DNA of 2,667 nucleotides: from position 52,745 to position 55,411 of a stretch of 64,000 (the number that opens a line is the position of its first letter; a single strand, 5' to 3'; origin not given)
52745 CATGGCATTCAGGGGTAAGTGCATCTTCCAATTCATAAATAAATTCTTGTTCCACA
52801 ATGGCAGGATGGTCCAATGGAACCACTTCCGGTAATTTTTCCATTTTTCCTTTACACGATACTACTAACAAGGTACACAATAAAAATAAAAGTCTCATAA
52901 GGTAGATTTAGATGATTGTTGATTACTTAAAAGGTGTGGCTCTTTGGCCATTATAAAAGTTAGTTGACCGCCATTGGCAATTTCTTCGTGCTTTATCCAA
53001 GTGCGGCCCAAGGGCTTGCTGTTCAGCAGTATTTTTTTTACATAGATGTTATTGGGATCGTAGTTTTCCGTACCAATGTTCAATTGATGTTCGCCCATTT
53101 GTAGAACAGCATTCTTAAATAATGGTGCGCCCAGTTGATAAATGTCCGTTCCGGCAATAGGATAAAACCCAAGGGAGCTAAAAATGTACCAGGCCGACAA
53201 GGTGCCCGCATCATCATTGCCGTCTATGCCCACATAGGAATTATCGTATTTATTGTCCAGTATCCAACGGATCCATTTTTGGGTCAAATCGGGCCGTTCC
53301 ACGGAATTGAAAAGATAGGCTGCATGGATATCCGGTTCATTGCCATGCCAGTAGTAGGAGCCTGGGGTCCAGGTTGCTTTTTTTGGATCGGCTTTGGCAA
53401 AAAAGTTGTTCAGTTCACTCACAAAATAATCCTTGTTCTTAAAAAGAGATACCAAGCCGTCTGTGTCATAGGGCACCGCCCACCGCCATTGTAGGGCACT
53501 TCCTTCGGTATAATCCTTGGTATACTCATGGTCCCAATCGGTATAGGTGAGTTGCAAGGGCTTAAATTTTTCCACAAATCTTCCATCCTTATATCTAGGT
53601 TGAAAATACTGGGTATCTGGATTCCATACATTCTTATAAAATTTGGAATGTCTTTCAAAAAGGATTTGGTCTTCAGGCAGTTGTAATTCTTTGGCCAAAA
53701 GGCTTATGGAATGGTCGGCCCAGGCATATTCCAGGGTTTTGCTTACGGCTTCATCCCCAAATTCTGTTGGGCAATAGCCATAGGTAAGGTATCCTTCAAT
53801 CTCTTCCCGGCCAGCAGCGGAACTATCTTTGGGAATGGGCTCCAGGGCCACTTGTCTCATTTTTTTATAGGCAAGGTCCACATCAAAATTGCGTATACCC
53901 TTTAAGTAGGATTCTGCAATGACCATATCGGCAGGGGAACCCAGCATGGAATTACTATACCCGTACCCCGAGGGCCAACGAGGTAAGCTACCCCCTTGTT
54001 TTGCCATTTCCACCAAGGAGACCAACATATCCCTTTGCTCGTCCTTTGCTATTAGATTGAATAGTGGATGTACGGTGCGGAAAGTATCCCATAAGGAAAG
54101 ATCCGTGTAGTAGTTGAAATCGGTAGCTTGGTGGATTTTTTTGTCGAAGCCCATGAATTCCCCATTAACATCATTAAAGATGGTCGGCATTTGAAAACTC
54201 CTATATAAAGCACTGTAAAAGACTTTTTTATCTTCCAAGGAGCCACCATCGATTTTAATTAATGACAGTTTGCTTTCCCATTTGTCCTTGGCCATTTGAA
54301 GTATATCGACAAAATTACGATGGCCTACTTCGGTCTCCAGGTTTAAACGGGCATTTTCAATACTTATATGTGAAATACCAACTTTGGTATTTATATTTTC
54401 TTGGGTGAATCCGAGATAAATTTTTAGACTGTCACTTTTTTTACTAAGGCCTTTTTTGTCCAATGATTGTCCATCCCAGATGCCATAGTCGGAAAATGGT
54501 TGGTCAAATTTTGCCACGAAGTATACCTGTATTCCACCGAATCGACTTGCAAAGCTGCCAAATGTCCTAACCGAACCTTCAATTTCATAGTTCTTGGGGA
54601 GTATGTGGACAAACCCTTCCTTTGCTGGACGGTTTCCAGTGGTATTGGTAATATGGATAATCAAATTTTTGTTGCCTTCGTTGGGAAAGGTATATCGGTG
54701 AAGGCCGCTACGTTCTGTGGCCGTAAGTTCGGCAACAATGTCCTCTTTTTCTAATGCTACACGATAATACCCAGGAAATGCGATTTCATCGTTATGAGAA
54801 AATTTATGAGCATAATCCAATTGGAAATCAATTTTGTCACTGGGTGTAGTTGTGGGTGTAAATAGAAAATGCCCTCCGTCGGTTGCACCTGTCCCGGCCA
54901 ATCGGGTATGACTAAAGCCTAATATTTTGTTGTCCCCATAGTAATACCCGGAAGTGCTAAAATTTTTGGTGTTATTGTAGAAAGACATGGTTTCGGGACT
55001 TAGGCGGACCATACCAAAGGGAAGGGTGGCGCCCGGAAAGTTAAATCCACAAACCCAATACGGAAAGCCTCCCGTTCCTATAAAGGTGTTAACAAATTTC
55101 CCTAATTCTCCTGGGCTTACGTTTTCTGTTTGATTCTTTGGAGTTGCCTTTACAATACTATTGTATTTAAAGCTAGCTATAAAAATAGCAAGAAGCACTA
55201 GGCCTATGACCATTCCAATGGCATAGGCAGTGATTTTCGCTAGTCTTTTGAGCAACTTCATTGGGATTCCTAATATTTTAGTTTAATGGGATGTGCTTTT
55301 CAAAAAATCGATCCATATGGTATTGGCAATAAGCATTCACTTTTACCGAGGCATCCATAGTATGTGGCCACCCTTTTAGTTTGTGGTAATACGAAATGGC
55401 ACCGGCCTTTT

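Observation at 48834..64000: Large membrane-anchored hydrolase cluster (three ceramidase-fold proteins, PqaA, GH92, esterases, deacetylase): candidate glycolipid-catabolism system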

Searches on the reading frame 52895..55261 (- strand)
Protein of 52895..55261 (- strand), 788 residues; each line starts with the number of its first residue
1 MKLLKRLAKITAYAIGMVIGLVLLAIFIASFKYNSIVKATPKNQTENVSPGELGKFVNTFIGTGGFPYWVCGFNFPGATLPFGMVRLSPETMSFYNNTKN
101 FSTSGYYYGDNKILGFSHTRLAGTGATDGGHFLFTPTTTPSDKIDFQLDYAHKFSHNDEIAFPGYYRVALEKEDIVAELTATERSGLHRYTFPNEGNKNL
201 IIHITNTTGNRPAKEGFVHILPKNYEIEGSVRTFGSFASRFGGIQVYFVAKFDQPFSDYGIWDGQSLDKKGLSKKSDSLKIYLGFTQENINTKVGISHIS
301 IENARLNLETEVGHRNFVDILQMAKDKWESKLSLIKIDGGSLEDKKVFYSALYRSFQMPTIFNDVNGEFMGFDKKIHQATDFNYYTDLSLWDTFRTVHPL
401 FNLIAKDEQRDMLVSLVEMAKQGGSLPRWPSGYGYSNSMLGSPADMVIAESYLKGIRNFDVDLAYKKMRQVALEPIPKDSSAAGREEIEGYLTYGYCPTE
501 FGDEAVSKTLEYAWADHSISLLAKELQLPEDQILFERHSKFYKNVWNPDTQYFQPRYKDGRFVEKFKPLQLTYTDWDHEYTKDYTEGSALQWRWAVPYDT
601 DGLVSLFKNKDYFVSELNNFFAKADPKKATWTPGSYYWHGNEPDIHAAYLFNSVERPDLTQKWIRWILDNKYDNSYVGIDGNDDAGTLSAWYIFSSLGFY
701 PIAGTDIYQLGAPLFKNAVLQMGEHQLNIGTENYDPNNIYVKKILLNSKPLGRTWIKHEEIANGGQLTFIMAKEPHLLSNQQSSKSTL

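Call 4: search_protein_families(library=pfam, proteins=[window:52895-55261:-], max_evalue=0.01)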
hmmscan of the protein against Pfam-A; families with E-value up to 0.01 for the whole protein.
window:52895-55261:- (788 aa): 2 families
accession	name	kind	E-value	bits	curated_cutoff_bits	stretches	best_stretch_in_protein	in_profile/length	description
PF07971.18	Glyco_hydro_92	-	2.2e-149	498.8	24.6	1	303-772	1-463/464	Glycosyl hydrolase family 92 catalytic domain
PF17678.7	Glyco_hydro_92N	-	5.7e-66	223.2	34.5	1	56-297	1-236/236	Glycosyl hydrolase family 92 N-terminal domain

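Call 6: search_protein_families(library=ncbifam, proteins=[window:52895-55261:-], max_evalue=0.001)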
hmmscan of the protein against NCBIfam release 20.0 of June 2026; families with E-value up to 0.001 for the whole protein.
window:52895-55261:- (788 aa): 2 families
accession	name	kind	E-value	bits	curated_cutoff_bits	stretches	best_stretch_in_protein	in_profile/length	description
TIGR01180.1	aman2_put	subfamily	5.7e-168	560.3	249.55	1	41-775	24-747/749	GH92 family glycosyl hydrolase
NF035929.1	lectin_1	subfamily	1e-94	318.5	800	2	286-775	255-733/886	lectin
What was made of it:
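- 52895..55261 (-): GH92 exo-alpha-mannosidase with an N-terminal membrane anchor. Pfam, and TIGR01180 at 560 bits (calls 4, 6).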

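Call 38: search_solved_structures(query=window:52895-55261:-, max_evalue=1e-20)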
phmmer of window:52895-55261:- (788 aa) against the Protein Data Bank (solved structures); distinct sequences matched with E-value up to 1e-20: 14.
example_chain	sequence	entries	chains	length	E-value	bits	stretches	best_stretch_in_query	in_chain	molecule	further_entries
6f8z_A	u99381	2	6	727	9.2e-124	417.2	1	50-776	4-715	Alpha-1,2-mannosidase, putative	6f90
7zgm_A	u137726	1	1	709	5.2e-112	378.4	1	54-776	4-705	Glycoside hydrolase family 92 protein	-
6f91_A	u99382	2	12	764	8.8e-103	347.8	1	52-776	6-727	Putative alpha-1,2-mannosidase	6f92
2wzs_A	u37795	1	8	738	1.1e-96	327.7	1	55-778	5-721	PUTATIVE ALPHA-1,2-MANNOSIDASE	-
2wvx_A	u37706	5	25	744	1.1e-96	327.6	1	55-778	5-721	PUTATIVE ALPHA-1,2-MANNOSIDASE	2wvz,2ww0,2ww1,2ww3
2wvx_B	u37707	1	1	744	1.7e-96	327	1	55-778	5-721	PUTATIVE ALPHA-1,2-MANNOSIDASE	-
2wvy_A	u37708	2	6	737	2.3e-78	267.1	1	54-777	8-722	ALPHA-1,2-MANNOSIDASE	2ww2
7nsn_A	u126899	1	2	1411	3.5e-63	216.9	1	55-776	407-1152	GH92 alpha-1,2-mannosidase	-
4aq0_A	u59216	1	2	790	3.2e-59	203.8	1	52-680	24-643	CCMAN5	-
6dwo_A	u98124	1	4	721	5e-59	203.1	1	241-775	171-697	Alpha-1,2-mannosidase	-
2xsg_A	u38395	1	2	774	6.5e-59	202.8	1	53-680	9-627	CCMAN5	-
7fe1_A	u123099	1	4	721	2.3e-58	201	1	241-775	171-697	Alpha-1,2-mannosidase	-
7fe2_A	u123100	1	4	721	5.5e-58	199.7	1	241-775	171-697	Alpha-1,2-mannosidase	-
5swi_B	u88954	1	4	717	1.2e-44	155.6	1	274-772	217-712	Sugar hydrolase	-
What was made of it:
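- On GH92 exo-alpha-mannosidase: PDB 6f8z E 9e-124 (call 38).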

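Call 68: find_homologous_proteins(query=window:52895-55261:-, max_evalue=1e-50)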
Query window:52895-55261:- (788 aa): 7110 proteins with E <= 1e-50 among 8000 candidates; the best 120 are listed.
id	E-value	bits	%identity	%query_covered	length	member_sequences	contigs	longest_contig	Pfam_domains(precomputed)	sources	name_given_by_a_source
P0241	0.0e+0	1725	93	100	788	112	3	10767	PF17678.8,PF07971.19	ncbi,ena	-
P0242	0.0e+0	1626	87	100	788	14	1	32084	PF17678.8,PF07971.19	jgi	-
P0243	0.0e+0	1603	86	100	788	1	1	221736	PF17678.8,PF07971.19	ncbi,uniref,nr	ncbi:GH92 family glycosyl hydrolase [Arenibacter sp. F20364]|uniref:GH92 family glycosyl hydrolase n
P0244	0.0e+0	1584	85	100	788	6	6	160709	PF17678.8,PF07971.19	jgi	jgi:predicted alpha-1,2-mannosidase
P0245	0.0e+0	1575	85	100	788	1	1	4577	PF17678.8,PF07971.19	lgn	-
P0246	0.0e+0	1549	83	100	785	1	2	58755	PF17678.8,PF07971.19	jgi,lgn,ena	-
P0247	0.0e+0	1543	83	100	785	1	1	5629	PF17678.8,PF07971.19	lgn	-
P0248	0.0e+0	1542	82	100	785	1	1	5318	PF17678.8,PF07971.19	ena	-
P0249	0.0e+0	1540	82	100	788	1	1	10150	PF17678.8,PF07971.19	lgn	-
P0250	0.0e+0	1540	82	100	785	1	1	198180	PF17678.8,PF07971.19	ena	-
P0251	0.0e+0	1539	82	100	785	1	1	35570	PF17678.8,PF07971.19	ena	-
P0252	0.0e+0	1538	82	100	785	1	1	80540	PF17678.8,PF07971.19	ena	-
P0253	0.0e+0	1535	82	100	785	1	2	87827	PF17678.8,PF07971.19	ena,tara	tara:strand:- start:49706 stop:52063 length:2358 start_codon:yes stop_codon:yes gene_type:complete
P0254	0.0e+0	1528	82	100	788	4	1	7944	PF17678.8,PF07971.19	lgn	-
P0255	0.0e+0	1511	81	100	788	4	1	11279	PF17678.8,PF07971.19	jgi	jgi:predicted alpha-1,2-mannosidase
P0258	0.0e+0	1314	71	98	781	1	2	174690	PF17678.8,PF07971.19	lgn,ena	-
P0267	0.0e+0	1225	67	98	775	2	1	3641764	PF17678.8,PF07971.19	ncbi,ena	-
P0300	0.0e+0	1118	61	98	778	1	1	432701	PF17678.8,PF07971.19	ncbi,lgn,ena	-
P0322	0.0e+0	1044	59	95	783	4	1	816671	PF17678.8,PF07971.19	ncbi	-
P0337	0.0e+0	1036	56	98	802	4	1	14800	PF17678.8,PF07971.19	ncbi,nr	ncbi:MAG: glycoside hydrolase family 92 protein [Verrucomicrobia bacterium]|nr:glycoside hydrolase f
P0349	0.0e+0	1032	57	98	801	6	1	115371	PF17678.8,PF07971.19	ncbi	-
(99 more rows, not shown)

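Call 69: find_encoding_contigs(protein=P0267, flank=10000, max_places=1)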
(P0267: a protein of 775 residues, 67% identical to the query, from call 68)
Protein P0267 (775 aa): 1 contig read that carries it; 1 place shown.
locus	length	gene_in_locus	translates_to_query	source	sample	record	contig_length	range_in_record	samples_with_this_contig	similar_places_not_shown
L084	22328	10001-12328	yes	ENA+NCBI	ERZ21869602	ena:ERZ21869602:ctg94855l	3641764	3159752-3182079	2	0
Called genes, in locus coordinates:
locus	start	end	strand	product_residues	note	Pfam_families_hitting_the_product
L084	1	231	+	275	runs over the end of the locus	PF01734:Patatin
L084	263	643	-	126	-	-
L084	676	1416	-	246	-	-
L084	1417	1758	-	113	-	PF03551:PadR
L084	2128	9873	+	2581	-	PF16586:DUF5060, PF16656:Pur_ac_phosph_N, PF13472:Lipase_GDSL_2, PF00801:PKD, PF18911:PKD_4, PF01055:Glyco_hydro_31_2nd, PF21365:Glyco_hydro_31_3rd, PF00801:PKD, +7 more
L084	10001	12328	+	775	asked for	PF17678:Glyco_hydro_92N, PF07971:Glyco_hydro_92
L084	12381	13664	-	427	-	-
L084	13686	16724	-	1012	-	PF17132:Glyco_hydro_106, PF22666:Glyco_hydro_2_N2 (weak)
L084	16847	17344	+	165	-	PF04542:Sigma70_r2, PF08281:Sigma70_r4_2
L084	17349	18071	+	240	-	-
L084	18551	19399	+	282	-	PF01261:AP_endonuc_2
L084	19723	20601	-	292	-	PF00756:Esterase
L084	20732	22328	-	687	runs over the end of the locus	PF16216:GxGYxYP_N, PF20957:GxGYxYP_N_2nd, PF20958:GxGYxYP_N_3rd, PF14323:GxGYxYP_C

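Call 70: find_encoding_contigs(protein=P0300, flank=10000, max_places=1)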
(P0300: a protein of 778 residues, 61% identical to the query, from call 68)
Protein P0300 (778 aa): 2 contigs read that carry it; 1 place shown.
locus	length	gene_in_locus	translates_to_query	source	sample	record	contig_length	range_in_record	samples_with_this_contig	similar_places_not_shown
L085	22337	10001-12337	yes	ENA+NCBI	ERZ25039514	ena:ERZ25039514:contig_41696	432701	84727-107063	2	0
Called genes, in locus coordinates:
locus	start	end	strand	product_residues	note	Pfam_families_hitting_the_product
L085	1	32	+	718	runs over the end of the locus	PF07494:Reg_prop (faint)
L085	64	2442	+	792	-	PF14498:Glyco_hyd_65N_2, PF22124:Glyco_hydro_95_cat, PF21307:Glyco_hydro_95_C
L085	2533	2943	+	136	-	-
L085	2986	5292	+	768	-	PF22124:Glyco_hydro_95_cat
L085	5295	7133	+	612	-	PF22842:Pel9A-like_beta_helix, PF21231:GH141_M, PF13229:Beta_helix (weak)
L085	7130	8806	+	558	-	PF12831:FAD_oxidored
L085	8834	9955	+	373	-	PF02012:BNR (faint), PF13088:BNR_2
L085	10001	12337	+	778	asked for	PF17678:Glyco_hydro_92N, PF07971:Glyco_hydro_92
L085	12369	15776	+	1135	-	PF25788:Ig_Rha78A_N, PF08531:Bac_rhamnosid_N, PF05592:Bac_rhamnosid, PF17389:Bac_rhamnosid6H, PF17390:Bac_rhamnosid_C, PF13287:Fn3_assoc, PF13290:CHB_HEX_C_1, PF07691:PA14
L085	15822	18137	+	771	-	PF02838:Glyco_hydro_20b, PF00728:Glyco_hydro_20, PF13290:CHB_HEX_C_1, PF13287:Fn3_assoc, PF07691:PA14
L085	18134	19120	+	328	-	PF01408:GFO_IDH_MocA, PF22725:GFO_IDH_MocA_C3, PF02894:GFO_IDH_MocA_C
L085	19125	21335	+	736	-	PF07494:Reg_prop (faint)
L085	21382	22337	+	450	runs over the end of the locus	PF26550:Tricorn_2nd (faint), PF07676:PD40 (faint), PF12566:DUF3748, PF26549:Tricorn_N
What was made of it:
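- The GH92 lineage also occurs with GH95, GH78 and GH20 in a plain glycan locus (call 70).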

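Call 71: find_encoding_contigs(protein=P0322, flank=10000, max_places=1)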
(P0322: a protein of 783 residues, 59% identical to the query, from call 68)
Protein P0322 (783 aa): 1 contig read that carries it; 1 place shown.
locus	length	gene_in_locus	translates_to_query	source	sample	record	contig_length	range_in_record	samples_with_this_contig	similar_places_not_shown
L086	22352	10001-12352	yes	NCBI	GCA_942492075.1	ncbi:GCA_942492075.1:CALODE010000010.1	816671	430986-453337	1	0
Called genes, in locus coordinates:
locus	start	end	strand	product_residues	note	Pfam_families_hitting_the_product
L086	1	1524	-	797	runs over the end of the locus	PF17678:Glyco_hydro_92N, PF07971:Glyco_hydro_92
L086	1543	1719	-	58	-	PF07971:Glyco_hydro_92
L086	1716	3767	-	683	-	PF17678:Glyco_hydro_92N, PF07971:Glyco_hydro_92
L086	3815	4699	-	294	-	PF03009:GDPD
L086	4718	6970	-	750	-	PF07494:Reg_prop (faint)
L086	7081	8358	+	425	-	PF07221:GlcNAc_2-epim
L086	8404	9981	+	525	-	PF00474:SSF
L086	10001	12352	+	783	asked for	PF17678:Glyco_hydro_92N, PF07971:Glyco_hydro_92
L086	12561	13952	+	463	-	PF04734:Ceramidase_alk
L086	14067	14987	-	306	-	PF18911:PKD_4, PF00801:PKD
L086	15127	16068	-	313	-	PF00135:COesterase, PF02129:Peptidase_S15 (faint), PF20434:BD-FAE, PF00561:Abhydrolase_1 (faint), PF07859:Abhydrolase_3, PF12697:Abhydrolase_6 (weak), PF00326:Peptidase_S9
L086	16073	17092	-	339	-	PF04794:YdjC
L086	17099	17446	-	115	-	-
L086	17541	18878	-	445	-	PF01055:Glyco_hydro_31_2nd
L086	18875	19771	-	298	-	PF05448:AXE1, PF06500:FrsA-like (weak), PF00326:Peptidase_S9 (faint), PF01738:DLH (weak), PF20434:BD-FAE (faint), PF12146:Hydrolase_4 (faint), PF00561:Abhydrolase_1, PF12697:Abhydrolase_6 (faint)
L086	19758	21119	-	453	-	PF10142:PhoPQ_related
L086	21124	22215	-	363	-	-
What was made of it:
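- L086 repeats GH92, CerB, PKD, BD-FAE, YdjC, GH31, ABH, PqaA and CerC, and adds a GDPD phosphodiesterase (call 71).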

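Call 72: find_encoding_contigs(protein=P0349, flank=10000, max_places=1)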
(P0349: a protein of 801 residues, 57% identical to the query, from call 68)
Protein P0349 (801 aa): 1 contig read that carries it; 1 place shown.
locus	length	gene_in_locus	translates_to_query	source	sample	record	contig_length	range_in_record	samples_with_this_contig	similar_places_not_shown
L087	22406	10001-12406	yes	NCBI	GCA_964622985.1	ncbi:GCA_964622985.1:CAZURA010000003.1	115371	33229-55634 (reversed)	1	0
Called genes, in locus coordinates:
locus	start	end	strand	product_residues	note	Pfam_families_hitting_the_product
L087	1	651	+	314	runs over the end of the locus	PF01058:Oxidored_q6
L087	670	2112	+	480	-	PF27537:HoxH, PF00374:NiFeSe_Hases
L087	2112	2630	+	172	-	PF01750:HycI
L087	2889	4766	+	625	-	PF00884:Sulfatase, PF01663:Phosphodiest (weak), PF00884:Sulfatase, PF02995:DUF229 (weak), PF16347:SGSH_C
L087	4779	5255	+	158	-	PF01750:HycI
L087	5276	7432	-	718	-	-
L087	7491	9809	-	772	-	-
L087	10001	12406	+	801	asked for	PF17678:Glyco_hydro_92N, PF07971:Glyco_hydro_92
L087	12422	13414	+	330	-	PF01408:GFO_IDH_MocA, PF22725:GFO_IDH_MocA_C3, PF02894:GFO_IDH_MocA_C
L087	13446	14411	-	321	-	PF00801:PKD (weak), PF18911:PKD_4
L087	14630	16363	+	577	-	PF16656:Pur_ac_phosph_N, PF00149:Metallophos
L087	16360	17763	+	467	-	PF16656:Pur_ac_phosph_N, PF00149:Metallophos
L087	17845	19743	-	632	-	PF04909:Amidohydro_2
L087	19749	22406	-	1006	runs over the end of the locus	PF07081:DUF1349 (weak)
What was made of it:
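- GFO/IDH/MocA oxidoreductases next to the GH92 lineage in L085 and L087 (calls 70, 72).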

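Call 73: find_encoding_contigs(protein=P0337, flank=10000, max_places=1)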
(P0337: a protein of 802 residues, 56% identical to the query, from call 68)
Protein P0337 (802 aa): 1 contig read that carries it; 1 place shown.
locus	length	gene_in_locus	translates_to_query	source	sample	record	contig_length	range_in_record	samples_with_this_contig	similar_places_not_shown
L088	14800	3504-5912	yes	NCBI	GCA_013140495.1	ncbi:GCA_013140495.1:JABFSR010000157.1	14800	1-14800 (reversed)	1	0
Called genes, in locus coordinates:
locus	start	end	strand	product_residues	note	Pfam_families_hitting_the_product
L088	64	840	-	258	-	PF05721:PhyH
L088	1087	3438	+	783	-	-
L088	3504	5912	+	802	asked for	PF17678:Glyco_hydro_92N, PF07971:Glyco_hydro_92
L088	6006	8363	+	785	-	PF07494:Reg_prop (faint)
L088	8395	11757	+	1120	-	PF13360:PQQ_2 (weak), PF13570:Beta-prop_ACSF4, PF01839:FG-GAP (faint), PF13517:FG-GAP_3 (weak), PF13360:PQQ_2 (weak), PF25292:Beta-prop_CGLA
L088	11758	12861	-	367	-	PF00005:ABC_tran, PF13304:AAA_21 (faint), PF03459:TOBE (faint)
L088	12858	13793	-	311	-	PF00528:BPD_transp_1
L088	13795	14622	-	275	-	PF00528:BPD_transp_1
